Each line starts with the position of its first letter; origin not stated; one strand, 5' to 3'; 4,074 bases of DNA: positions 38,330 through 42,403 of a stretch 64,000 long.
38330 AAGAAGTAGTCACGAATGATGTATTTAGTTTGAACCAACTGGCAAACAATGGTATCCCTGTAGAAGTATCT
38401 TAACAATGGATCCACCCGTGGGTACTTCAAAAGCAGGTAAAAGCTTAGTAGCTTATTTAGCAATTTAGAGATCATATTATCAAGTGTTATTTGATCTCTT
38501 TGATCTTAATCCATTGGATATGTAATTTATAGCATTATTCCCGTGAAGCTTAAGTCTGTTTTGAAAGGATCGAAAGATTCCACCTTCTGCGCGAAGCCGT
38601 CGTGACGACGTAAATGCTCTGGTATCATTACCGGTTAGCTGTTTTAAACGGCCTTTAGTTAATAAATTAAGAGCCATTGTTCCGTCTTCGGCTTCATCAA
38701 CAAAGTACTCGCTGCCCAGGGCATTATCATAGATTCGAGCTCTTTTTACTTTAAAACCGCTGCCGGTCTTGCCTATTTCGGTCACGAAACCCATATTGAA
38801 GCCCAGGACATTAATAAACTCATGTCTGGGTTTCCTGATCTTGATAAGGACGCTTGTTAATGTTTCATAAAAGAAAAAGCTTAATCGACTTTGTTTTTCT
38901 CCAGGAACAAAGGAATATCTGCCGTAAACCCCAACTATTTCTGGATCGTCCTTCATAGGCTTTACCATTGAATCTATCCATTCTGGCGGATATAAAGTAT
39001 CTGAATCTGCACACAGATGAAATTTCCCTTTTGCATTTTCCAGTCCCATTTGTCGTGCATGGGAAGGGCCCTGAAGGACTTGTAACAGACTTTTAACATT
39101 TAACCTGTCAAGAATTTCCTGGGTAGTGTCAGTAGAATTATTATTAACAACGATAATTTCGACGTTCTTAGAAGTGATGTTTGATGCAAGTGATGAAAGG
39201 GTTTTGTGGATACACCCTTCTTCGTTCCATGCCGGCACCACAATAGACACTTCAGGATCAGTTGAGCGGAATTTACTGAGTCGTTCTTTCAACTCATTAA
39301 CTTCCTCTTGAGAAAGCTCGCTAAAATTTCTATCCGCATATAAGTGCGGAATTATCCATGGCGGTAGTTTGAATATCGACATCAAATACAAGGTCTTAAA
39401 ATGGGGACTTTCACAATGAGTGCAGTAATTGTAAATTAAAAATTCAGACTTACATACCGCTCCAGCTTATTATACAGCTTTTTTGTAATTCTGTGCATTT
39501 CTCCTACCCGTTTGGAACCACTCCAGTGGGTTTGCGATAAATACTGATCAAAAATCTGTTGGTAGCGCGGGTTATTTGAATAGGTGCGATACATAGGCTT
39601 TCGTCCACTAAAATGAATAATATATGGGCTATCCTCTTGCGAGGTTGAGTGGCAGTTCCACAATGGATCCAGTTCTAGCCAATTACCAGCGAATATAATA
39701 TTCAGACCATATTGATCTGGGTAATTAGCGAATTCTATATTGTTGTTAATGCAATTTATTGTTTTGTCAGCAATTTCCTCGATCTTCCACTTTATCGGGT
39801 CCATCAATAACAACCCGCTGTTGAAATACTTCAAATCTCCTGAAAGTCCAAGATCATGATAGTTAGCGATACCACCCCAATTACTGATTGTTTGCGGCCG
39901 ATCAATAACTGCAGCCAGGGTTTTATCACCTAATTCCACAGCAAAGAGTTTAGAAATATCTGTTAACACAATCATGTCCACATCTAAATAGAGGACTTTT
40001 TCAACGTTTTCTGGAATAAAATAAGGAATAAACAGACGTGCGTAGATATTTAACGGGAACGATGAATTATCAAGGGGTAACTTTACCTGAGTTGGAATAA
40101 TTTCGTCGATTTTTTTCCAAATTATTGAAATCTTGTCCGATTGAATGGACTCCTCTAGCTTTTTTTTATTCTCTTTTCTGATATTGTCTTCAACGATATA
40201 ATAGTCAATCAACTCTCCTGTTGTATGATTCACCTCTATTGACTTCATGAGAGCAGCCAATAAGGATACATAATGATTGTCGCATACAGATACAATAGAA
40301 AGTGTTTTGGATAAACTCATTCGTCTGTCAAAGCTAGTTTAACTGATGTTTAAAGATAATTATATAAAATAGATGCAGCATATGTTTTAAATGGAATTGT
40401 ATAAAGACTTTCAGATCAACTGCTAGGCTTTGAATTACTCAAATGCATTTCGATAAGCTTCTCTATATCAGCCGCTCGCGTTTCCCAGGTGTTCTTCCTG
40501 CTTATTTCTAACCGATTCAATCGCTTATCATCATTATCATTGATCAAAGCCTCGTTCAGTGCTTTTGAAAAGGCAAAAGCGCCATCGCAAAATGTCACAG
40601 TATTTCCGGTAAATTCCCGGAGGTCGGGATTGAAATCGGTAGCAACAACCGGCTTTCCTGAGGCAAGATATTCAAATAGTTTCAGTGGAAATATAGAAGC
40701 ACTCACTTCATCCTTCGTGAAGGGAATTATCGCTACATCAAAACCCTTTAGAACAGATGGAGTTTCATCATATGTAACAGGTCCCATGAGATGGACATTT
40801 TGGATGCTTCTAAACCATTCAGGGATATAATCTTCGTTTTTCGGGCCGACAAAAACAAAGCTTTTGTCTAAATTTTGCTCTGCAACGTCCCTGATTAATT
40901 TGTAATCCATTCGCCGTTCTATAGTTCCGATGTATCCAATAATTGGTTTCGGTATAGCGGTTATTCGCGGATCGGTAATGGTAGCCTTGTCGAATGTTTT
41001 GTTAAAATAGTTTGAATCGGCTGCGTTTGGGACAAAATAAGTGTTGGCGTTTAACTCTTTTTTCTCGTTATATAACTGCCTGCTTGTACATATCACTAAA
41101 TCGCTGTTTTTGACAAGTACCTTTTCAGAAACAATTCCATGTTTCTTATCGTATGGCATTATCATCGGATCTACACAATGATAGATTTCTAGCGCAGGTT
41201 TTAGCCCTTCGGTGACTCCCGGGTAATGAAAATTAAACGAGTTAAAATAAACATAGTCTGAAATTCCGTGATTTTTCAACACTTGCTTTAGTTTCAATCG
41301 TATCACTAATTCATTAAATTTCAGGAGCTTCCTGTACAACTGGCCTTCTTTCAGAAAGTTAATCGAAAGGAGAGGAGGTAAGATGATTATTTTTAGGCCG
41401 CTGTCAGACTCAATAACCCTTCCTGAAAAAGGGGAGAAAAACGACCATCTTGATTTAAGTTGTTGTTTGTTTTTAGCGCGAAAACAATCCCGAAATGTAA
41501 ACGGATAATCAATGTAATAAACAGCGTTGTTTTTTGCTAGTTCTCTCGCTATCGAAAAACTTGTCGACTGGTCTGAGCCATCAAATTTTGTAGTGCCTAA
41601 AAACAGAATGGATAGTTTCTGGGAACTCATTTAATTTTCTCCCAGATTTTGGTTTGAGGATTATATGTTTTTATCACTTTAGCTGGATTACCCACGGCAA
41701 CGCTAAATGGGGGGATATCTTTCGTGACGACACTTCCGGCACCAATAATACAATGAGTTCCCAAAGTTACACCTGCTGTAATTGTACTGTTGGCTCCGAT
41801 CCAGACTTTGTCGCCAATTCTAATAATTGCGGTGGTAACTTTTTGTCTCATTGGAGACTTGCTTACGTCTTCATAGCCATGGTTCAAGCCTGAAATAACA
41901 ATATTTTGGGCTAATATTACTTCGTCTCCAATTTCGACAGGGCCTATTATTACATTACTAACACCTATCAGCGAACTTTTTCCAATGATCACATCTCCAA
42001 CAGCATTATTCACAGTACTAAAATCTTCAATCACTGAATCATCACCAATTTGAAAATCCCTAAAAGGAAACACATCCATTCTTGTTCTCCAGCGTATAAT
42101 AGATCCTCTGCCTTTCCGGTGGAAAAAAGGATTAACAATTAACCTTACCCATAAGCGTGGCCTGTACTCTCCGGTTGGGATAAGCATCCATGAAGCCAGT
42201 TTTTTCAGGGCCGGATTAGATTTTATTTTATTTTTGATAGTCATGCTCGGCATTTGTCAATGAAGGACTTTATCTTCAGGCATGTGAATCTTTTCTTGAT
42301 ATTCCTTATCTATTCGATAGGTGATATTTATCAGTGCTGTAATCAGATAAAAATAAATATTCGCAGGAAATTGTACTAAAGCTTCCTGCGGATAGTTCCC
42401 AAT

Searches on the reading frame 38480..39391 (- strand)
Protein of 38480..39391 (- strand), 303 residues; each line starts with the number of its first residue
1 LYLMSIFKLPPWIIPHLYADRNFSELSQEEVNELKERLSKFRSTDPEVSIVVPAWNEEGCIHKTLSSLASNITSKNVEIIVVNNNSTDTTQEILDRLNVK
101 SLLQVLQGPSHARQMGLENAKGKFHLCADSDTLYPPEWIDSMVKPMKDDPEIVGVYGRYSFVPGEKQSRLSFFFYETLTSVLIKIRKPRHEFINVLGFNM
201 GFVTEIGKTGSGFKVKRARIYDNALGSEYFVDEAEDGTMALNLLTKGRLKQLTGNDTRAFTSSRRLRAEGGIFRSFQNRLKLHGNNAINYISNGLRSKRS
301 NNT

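Call 18: search_protein_families(library=pfam, proteins=[window:38480-39391:-], max_evalue=0.001)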
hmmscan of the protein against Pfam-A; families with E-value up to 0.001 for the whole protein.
window:38480-39391:- (303 aa): 3 families
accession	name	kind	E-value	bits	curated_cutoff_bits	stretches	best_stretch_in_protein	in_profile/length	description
PF00535.33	Glycos_transf_2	-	5.3e-28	98.5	23.3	1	49-197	1-155/168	Glycosyl transferase family 2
PF13641.12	Glyco_tranf_2_3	-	2e-09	38.2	27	1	46-154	1-120/230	Glycosyltransferase like family 2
PF10111.15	Glyco_tranf_2_2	-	0.00069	19.6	27.3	0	49-150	1-115/276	Glycosyltransferase like family 2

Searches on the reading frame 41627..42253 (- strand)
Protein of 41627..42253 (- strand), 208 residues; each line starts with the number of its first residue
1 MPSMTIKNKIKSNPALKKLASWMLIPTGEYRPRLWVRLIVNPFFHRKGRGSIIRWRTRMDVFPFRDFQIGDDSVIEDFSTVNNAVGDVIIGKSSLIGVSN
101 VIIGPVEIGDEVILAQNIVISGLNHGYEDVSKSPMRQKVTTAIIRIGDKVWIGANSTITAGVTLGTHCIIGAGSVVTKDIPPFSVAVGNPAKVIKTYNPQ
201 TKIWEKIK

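Call 18: search_protein_families(library=pfam, proteins=[window:41627-42253:-], max_evalue=0.001)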
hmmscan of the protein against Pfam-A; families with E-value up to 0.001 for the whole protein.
window:41627-42253:- (208 aa): 3 families
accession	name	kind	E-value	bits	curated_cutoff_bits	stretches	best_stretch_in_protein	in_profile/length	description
PF00132.30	Hexapep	-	4.4e-17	61.4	27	1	145-178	3-36/36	Bacterial transferase hexapeptide (six repeats)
PF14602.12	Hexapep_2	-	1.2e-14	54.2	27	1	144-178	2-34/34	Hexapeptide repeat of succinyl-transferase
PF21711.3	DCTN5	-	0.0002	21.5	40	0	64-121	82-141/182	Dynactin subunit 5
